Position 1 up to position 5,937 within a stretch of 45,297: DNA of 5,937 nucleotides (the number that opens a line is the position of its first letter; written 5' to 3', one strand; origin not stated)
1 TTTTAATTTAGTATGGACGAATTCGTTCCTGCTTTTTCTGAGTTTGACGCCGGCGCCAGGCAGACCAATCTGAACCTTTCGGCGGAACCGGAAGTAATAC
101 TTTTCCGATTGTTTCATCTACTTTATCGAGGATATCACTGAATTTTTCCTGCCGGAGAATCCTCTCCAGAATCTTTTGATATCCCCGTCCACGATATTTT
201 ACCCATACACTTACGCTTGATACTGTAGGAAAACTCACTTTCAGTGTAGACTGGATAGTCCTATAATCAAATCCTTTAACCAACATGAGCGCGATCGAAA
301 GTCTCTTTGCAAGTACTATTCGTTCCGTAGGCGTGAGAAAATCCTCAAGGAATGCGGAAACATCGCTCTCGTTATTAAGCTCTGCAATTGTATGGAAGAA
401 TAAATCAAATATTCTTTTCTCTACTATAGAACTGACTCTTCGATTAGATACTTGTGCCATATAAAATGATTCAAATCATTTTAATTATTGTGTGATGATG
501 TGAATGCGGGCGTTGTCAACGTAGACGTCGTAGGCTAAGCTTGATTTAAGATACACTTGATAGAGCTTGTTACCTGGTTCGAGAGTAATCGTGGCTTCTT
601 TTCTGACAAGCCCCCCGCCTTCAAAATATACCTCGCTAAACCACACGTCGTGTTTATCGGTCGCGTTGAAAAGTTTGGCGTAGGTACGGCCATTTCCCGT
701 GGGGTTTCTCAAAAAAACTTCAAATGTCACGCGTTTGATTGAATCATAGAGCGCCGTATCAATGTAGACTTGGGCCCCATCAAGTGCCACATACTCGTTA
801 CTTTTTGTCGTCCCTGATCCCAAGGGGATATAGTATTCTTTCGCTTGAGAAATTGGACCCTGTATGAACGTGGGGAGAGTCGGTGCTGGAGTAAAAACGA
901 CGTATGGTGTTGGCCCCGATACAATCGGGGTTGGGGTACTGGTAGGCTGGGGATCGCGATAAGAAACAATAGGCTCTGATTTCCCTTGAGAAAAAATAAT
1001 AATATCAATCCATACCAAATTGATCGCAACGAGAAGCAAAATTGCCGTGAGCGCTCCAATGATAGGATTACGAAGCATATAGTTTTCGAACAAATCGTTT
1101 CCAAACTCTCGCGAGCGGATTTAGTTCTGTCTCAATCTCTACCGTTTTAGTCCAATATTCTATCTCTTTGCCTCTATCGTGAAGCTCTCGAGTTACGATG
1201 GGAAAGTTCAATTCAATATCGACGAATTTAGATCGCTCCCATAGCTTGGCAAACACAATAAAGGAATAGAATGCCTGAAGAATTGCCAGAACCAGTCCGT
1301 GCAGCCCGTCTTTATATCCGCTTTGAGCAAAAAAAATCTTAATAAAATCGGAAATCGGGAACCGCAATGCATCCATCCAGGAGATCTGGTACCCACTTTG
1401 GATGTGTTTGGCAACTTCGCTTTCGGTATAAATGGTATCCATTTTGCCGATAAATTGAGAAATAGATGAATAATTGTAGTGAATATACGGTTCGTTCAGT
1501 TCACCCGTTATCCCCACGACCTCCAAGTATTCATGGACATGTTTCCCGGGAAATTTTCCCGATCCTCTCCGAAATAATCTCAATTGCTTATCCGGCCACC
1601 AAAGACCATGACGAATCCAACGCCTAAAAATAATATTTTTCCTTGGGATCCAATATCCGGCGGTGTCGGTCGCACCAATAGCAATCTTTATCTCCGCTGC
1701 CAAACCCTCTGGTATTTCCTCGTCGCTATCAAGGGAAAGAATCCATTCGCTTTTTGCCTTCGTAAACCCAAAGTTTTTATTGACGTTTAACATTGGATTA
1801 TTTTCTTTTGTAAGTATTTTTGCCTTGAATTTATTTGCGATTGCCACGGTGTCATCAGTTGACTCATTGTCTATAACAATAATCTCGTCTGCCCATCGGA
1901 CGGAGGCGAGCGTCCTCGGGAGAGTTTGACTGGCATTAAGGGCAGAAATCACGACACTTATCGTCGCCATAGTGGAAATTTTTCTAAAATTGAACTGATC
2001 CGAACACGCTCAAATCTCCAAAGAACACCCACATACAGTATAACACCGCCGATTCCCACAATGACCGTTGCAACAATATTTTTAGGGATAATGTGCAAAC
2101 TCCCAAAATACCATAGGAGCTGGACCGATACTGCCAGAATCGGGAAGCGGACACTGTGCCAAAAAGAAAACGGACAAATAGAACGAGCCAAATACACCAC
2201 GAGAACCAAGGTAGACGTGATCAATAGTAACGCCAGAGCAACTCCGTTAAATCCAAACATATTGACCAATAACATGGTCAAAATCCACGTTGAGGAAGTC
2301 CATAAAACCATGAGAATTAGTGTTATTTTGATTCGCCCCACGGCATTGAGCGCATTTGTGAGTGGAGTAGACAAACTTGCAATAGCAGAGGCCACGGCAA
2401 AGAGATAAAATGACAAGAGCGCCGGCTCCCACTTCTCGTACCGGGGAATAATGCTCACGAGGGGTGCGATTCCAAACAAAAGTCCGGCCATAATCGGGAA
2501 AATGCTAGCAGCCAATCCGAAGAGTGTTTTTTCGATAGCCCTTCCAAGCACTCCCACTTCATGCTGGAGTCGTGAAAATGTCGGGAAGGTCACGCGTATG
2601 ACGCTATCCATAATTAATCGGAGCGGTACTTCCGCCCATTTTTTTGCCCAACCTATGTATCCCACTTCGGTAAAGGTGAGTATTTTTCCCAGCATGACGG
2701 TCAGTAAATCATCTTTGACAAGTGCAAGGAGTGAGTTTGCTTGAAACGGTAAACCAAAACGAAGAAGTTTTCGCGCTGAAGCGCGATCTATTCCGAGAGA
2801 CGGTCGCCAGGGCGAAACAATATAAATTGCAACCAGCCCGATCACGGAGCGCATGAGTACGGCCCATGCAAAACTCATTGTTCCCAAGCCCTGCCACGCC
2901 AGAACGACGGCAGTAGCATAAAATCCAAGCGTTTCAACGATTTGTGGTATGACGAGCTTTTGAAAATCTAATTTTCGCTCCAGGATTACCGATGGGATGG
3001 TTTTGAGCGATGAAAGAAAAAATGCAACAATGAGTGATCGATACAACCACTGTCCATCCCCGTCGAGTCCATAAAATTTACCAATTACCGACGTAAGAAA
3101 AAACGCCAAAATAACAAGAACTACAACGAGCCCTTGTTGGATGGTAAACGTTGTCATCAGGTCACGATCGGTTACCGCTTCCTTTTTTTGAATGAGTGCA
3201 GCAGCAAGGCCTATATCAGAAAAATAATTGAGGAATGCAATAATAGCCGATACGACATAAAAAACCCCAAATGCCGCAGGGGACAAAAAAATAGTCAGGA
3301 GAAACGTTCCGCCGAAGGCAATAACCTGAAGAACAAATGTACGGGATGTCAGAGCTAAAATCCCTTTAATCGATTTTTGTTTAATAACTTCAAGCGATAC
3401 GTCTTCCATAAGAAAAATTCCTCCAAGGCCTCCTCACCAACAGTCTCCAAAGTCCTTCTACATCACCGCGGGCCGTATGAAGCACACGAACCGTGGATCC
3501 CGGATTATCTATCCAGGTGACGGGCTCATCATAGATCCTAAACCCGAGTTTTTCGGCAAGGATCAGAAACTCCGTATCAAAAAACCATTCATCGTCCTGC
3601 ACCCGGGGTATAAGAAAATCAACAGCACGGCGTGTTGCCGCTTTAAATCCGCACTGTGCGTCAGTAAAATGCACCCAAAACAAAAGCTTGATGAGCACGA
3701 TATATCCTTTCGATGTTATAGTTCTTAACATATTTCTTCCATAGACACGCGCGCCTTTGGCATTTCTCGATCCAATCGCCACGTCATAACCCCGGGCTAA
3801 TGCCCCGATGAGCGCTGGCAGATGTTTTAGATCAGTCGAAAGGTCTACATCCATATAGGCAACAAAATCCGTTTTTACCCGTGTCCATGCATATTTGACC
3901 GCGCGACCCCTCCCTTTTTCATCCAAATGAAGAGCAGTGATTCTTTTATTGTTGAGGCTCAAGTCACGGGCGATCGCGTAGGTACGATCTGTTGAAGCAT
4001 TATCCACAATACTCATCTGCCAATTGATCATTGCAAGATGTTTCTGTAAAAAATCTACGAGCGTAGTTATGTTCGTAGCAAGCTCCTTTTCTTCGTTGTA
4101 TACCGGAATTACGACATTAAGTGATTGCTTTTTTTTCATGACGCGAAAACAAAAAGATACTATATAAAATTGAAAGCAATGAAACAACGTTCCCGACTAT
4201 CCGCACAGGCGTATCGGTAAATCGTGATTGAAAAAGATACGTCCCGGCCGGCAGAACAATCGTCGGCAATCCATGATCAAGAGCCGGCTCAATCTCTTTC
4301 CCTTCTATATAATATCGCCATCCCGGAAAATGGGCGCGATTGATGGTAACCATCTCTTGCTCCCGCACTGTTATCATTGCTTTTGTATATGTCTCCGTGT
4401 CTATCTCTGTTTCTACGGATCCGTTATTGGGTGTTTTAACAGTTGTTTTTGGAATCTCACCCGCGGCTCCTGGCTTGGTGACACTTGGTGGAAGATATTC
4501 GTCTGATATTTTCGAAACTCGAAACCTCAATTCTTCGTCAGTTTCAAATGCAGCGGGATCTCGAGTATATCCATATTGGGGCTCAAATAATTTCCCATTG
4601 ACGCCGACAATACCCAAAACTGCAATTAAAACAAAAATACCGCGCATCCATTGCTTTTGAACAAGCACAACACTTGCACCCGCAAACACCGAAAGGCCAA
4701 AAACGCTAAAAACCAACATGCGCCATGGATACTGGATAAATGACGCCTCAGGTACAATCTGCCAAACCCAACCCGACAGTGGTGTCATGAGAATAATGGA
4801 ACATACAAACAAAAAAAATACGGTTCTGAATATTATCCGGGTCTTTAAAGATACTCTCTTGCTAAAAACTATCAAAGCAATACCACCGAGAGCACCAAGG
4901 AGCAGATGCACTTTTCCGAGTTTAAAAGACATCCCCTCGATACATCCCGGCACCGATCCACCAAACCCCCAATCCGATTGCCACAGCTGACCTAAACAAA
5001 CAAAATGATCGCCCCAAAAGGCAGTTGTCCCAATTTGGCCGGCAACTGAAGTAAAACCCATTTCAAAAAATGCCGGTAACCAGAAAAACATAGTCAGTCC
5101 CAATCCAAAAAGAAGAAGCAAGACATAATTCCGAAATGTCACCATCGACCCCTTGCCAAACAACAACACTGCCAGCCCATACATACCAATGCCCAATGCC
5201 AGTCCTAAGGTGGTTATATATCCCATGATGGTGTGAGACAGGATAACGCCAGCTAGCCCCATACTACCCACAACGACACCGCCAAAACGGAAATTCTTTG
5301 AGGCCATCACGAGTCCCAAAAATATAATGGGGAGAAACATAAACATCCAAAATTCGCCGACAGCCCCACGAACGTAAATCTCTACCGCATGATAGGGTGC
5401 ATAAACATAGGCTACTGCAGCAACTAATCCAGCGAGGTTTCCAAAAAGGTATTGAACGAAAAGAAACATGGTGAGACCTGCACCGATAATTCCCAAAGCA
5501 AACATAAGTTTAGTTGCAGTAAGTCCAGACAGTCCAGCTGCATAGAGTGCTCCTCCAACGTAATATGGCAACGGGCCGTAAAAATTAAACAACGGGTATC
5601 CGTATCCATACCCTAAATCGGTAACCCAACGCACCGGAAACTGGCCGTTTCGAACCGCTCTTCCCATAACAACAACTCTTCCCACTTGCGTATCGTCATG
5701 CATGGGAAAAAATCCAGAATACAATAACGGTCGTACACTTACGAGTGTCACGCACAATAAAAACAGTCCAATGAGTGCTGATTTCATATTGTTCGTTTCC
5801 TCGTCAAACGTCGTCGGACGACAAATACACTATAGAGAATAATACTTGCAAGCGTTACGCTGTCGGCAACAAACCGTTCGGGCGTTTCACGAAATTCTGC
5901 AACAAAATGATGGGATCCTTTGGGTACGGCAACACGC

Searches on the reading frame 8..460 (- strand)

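Call 68: search_protein_families(library=pfam, proteins=[window:8-460:-], max_evalue=0.01)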
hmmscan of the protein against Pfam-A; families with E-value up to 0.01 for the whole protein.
window:8-460:- (150 aa): 1 family
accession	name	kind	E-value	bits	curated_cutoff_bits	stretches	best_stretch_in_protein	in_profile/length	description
PF01371.25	Trp_repressor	-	4.6e-16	59.1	27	1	18-101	3-87/88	Trp repressor protein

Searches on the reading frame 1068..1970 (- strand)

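Call 50: search_protein_families(library=pfam, proteins=[window:1068-1970:-], max_evalue=0.001)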
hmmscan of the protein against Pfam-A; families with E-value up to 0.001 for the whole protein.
window:1068-1970:- (300 aa): 1 family
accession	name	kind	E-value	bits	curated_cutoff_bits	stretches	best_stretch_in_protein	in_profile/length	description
PF00535.33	Glycos_transf_2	-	9.9e-21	74.8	23.3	1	5-139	1-148/168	Glycosyl transferase family 2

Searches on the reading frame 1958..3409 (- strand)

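Call 30: search_protein_families(library=pfam, proteins=[window:1958-3409:-], max_evalue=0.1)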
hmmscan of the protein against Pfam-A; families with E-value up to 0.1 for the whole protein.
window:1958-3409:- (483 aa): 2 families
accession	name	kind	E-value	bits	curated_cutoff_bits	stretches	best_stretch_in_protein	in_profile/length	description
PF13440.11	Polysacc_synt_3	-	6.7e-51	173.7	23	1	38-321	2-283/293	Polysaccharide biosynthesis protein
PF01943.22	Polysacc_synt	-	1.3e-28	100.7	28.2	1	14-282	2-274/274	Polysaccharide biosynthesis protein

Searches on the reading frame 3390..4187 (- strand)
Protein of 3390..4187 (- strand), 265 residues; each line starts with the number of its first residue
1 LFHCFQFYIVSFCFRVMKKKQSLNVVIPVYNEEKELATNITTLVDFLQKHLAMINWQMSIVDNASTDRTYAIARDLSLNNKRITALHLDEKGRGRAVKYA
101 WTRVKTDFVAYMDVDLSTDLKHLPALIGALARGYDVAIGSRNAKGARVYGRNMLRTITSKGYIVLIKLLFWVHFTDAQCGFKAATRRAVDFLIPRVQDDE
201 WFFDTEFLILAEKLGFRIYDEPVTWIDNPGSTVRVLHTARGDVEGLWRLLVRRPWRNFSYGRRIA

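Call 50: search_protein_families(library=pfam, proteins=[window:3390-4187:-], max_evalue=0.001)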
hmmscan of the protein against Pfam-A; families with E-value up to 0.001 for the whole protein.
window:3390-4187:- (265 aa): 1 family
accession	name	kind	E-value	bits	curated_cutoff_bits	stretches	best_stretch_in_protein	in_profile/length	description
PF00535.33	Glycos_transf_2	-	1.2e-23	84.3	23.3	1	25-187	2-162/168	Glycosyl transferase family 2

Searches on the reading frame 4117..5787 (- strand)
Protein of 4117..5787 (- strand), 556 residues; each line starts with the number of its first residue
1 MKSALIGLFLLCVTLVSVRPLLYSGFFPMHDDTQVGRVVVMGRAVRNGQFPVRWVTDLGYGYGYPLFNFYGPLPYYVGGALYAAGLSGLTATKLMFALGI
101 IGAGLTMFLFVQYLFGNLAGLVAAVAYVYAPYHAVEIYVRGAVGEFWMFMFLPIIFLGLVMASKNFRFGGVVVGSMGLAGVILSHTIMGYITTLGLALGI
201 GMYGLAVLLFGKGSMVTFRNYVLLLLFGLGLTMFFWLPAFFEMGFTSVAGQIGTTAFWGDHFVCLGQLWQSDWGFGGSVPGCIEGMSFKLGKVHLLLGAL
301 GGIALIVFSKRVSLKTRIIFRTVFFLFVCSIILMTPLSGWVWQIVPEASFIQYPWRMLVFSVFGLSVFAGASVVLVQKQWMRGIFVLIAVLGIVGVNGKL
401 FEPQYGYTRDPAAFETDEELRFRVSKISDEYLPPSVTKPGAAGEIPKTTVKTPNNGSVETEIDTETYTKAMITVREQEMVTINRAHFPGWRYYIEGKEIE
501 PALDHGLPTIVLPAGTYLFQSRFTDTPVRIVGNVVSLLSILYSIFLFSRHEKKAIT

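Call 30: search_protein_families(library=pfam, proteins=[window:4117-5787:-], max_evalue=0.1)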
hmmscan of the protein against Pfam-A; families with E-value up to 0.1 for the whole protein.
window:4117-5787:- (556 aa): 1 family
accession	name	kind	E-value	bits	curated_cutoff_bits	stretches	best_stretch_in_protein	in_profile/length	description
PF17531.7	O_Spanin_T7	-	0.019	15.3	25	1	2-17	8-23/59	Spanin, outer lipoprotein subunit T7-like virus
